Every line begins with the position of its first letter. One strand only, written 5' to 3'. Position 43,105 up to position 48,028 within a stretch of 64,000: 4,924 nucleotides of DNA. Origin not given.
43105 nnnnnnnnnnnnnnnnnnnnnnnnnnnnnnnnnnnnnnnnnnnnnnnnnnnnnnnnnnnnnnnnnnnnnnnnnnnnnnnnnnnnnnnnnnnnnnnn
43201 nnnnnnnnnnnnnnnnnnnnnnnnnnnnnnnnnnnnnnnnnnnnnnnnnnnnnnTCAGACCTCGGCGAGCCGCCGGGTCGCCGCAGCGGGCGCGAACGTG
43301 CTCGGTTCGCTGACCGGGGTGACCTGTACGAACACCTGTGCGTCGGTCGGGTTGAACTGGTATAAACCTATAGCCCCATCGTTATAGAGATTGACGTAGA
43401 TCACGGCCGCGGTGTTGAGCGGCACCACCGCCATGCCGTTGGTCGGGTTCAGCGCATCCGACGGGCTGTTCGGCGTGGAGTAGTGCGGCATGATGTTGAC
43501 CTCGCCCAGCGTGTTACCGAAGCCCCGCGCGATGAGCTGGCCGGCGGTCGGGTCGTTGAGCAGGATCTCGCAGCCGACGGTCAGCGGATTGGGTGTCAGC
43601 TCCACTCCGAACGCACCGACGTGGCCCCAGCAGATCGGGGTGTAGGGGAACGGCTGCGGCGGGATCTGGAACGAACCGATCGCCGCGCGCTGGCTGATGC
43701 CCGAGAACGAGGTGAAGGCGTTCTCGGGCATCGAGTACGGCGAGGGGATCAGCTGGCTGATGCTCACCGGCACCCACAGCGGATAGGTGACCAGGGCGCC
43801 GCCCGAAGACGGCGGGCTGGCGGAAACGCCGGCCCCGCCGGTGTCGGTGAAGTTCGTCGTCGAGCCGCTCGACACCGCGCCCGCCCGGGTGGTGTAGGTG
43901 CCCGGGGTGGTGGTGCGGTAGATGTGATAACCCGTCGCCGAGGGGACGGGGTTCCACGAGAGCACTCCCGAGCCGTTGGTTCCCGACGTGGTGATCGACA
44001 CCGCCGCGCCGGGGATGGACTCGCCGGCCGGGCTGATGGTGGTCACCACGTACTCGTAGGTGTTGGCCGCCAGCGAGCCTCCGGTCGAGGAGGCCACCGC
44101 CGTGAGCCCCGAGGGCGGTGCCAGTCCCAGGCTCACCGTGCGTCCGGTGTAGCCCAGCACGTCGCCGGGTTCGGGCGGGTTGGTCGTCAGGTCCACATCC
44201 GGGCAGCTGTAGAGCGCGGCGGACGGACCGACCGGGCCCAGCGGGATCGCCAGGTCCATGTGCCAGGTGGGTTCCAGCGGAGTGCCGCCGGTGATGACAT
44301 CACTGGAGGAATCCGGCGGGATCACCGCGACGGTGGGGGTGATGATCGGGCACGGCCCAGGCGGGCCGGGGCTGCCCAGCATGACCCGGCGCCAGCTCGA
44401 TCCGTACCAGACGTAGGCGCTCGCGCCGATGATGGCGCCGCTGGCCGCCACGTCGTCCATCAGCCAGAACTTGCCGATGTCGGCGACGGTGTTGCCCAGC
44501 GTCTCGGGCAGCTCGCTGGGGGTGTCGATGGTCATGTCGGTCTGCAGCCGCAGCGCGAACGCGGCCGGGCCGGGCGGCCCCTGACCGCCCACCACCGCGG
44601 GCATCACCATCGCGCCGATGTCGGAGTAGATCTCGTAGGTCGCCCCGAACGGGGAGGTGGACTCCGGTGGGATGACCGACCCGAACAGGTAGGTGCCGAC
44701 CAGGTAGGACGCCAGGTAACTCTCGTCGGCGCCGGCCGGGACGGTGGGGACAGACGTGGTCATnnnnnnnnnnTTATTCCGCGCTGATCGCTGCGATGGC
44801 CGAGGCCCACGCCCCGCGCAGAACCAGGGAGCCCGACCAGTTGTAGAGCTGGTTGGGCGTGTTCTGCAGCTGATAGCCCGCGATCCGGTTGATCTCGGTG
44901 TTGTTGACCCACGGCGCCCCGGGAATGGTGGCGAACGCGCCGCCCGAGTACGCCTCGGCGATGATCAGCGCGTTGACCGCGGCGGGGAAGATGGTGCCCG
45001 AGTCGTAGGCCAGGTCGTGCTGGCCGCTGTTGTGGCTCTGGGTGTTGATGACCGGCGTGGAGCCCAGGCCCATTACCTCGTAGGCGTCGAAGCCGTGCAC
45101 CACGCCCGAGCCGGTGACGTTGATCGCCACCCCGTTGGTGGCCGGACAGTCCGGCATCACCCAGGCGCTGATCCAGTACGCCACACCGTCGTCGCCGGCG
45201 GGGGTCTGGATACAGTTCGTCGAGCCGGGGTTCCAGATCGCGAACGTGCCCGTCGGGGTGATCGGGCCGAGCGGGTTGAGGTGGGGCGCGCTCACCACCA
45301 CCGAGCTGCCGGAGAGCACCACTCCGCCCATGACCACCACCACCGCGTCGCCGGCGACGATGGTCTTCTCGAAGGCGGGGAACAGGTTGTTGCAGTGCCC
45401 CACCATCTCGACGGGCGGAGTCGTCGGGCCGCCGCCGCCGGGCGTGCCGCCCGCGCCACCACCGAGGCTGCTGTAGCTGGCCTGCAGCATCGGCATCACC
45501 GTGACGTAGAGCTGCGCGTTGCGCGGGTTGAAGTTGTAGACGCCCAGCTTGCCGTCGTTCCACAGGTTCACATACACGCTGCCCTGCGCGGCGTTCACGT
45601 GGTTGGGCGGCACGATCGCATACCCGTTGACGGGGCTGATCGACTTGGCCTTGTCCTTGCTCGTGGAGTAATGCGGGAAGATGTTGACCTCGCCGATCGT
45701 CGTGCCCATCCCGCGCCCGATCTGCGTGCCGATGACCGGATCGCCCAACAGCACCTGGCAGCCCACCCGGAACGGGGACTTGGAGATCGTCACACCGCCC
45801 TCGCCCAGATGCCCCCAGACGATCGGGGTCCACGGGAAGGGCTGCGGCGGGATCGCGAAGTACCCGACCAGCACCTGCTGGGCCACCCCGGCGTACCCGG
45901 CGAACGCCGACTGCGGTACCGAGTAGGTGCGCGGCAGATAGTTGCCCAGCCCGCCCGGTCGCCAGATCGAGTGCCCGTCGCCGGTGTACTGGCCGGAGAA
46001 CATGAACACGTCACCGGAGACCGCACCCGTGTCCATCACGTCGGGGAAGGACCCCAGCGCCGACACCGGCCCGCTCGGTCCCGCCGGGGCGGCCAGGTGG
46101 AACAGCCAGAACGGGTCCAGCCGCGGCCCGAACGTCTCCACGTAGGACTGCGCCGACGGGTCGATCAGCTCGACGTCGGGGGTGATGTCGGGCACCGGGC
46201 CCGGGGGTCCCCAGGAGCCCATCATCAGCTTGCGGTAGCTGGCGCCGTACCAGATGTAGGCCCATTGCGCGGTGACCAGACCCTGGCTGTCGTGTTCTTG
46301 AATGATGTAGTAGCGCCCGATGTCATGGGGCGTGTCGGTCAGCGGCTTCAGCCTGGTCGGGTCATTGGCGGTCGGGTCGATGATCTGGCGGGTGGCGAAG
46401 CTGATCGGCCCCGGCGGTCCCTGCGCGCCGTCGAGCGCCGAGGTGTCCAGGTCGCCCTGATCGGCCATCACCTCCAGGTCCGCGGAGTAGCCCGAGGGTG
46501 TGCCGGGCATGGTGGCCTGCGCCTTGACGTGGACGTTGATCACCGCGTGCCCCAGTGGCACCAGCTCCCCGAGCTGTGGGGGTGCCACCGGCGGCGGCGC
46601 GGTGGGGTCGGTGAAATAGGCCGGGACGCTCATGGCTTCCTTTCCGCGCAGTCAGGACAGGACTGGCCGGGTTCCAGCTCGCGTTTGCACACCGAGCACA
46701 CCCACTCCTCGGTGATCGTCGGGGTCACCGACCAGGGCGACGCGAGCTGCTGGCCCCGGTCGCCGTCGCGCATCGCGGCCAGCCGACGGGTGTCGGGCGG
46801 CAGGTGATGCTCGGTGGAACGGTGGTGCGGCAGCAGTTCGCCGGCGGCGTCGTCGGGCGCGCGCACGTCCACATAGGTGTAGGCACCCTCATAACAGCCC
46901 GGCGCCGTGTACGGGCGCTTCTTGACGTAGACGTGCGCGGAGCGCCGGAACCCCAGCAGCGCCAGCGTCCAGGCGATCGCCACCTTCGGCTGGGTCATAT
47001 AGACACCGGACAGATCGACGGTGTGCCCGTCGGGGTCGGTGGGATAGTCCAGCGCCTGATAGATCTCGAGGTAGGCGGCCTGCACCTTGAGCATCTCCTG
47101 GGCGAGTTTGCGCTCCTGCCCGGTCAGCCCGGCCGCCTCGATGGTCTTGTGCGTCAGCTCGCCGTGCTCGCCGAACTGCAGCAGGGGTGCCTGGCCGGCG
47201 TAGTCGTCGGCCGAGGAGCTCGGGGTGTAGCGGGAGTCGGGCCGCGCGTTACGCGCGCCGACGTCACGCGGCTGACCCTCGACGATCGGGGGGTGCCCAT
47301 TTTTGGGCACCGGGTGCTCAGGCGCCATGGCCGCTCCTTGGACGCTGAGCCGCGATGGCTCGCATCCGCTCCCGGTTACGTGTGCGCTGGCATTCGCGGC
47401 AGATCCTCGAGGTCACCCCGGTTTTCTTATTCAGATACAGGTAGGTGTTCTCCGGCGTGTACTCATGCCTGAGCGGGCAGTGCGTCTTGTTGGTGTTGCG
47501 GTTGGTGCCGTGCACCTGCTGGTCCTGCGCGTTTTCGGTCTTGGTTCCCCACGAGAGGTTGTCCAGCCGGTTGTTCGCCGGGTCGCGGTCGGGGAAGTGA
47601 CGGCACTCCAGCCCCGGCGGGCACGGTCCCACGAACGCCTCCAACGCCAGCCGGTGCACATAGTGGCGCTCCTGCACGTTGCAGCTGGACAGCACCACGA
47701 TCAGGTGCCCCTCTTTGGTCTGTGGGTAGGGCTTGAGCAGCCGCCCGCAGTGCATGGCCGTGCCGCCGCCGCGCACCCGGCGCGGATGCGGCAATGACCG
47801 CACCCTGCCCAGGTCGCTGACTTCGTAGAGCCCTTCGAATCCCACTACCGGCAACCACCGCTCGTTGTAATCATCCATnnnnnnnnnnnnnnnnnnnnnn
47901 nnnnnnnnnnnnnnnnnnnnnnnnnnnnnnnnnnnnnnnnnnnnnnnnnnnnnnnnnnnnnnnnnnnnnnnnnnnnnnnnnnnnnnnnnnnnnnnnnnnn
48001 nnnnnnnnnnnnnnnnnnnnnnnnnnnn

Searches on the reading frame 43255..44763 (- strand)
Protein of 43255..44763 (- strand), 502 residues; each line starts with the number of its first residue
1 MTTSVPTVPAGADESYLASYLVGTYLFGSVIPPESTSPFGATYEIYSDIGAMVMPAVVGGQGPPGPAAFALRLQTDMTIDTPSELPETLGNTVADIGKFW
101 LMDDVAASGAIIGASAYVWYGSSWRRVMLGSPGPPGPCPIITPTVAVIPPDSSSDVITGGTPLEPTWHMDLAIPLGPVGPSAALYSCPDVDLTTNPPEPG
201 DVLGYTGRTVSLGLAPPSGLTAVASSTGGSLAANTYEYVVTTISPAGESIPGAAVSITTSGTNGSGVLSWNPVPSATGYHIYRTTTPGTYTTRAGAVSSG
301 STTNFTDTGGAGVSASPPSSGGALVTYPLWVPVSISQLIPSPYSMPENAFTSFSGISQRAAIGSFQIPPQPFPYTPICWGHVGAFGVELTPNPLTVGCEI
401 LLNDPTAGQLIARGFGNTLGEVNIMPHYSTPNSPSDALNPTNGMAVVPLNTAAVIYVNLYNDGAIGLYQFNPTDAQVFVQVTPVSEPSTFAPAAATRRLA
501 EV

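Call 6: search_protein_families(library=phrogs, proteins=[window:43255-44763:-], max_evalue=0.01)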
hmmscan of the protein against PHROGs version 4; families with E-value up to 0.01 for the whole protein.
window:43255-44763:- (502 aa): 6 families
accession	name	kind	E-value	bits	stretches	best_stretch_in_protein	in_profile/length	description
phrog_1565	-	tail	7.8e-89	298.9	2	317-485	202-374/375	minor tail protein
phrog_1736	-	tail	1.3e-34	120.7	2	330-451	194-317/457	minor tail protein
phrog_4120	-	tail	9.1e-34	118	2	236-485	110-359/360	minor tail protein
phrog_19622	-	other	5.1e-05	22.9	1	220-312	279-372/524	esterase/lipase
phrog_752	-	head and packaging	8.8e-05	22.6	1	216-308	298-404/475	major head protein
phrog_7440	-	tail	0.0085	16.1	1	221-286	227-288/354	major tail protein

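Call 86: search_solved_structures(query=window:43255-44763:-, max_evalue=0.1)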
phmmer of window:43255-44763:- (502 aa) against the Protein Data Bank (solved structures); distinct sequences matched with E-value up to 0.1: 6.
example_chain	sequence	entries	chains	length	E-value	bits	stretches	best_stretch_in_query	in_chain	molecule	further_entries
3mpc_A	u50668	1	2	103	0.0053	18.6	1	256-311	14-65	Fn3-like protein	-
4ot0_A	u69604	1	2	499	0.026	16.3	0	213-262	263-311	Hax3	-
3ugm_A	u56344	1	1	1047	0.03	16.1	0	215-262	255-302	TAL effector AvrBs3/PthA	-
3v6p_A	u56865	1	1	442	0.04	15.7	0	213-262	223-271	dHax3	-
4gjr_A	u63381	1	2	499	0.09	14.6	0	213-262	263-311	Hax3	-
3v6t_A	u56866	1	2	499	0.09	14.6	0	213-262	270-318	dHax3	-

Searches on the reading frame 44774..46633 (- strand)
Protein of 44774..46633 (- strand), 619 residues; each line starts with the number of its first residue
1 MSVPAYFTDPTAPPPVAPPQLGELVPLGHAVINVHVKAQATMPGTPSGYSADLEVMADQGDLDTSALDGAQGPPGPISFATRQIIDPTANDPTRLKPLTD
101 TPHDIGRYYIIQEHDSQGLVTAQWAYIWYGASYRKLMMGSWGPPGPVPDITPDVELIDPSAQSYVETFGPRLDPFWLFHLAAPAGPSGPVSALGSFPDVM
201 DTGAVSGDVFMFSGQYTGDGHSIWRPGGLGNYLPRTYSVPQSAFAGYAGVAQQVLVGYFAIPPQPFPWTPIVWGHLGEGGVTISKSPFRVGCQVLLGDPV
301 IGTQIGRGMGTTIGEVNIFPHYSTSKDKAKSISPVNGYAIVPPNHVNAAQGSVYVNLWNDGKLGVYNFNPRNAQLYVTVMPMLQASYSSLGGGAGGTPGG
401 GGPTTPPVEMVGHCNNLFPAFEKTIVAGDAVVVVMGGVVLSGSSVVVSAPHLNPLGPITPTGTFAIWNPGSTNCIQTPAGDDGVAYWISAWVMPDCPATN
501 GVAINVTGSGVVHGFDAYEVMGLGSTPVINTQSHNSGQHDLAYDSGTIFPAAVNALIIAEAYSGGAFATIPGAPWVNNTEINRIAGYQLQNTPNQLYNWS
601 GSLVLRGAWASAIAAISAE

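Call 6: search_protein_families(library=phrogs, proteins=[window:44774-46633:-], max_evalue=0.01)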
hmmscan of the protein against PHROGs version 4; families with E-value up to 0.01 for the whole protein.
window:44774-46633:- (619 aa): 3 families
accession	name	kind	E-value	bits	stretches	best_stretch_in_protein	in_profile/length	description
phrog_1565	-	tail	1.6e-75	255.1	1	16-382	18-373/375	minor tail protein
phrog_1736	-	tail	6.1e-24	85.5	1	66-337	51-309/457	minor tail protein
phrog_4120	-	tail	9.4e-21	75.2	1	33-382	14-358/360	minor tail protein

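Call 85: search_solved_structures(query=window:44774-46633:-, max_evalue=0.1)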
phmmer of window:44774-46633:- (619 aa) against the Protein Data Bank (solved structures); distinct sequences matched with E-value up to 0.1: 0.

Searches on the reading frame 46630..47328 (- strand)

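Call 6: search_protein_families(library=phrogs, proteins=[window:46630-47328:-], max_evalue=0.01)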
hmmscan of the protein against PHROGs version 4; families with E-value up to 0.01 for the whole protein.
window:46630-47328:- (232 aa): 1 family
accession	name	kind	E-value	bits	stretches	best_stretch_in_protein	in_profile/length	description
phrog_1697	-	tail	1.3e-20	74.6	1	72-206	15-156/163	minor tail protein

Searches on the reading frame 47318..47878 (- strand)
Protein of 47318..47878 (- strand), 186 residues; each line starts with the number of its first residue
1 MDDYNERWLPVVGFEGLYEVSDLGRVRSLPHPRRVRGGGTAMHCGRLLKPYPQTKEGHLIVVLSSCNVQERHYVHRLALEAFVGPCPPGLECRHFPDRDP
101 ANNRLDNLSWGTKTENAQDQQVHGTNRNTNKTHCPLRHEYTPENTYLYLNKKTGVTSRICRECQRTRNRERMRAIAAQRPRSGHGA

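Call 42: search_protein_families(library=phrogs, proteins=[window:47318-47878:-], max_evalue=0.001)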
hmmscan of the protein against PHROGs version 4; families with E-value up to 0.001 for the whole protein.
window:47318-47878:- (186 aa): 8 families
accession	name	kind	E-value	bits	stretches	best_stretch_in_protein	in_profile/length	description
phrog_1492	-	DNA, RNA and nucleotide metabolism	2.3e-63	215.7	1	1-174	40-210/414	HNH endonuclease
phrog_59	-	DNA, RNA and nucleotide metabolism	1.5e-31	111.2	1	2-162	134-266/423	HNH endonuclease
phrog_959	-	DNA, RNA and nucleotide metabolism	6.9e-28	98.1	1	5-134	5-120/138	HNH endonuclease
phrog_826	-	DNA, RNA and nucleotide metabolism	1.3e-25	91.5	1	70-179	108-210/281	HNH endonuclease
phrog_99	-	DNA, RNA and nucleotide metabolism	9.2e-10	39.7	1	55-127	146-212/383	HNH endonuclease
phrog_15471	-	DNA, RNA and nucleotide metabolism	6.5e-05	23.8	1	69-171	29-116/183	HNH endonuclease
phrog_6903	-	unknown function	0.0003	22.2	1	134-168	4-38/83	-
phrog_21800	-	unknown function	0.00043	21.2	1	6-27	2-23/63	-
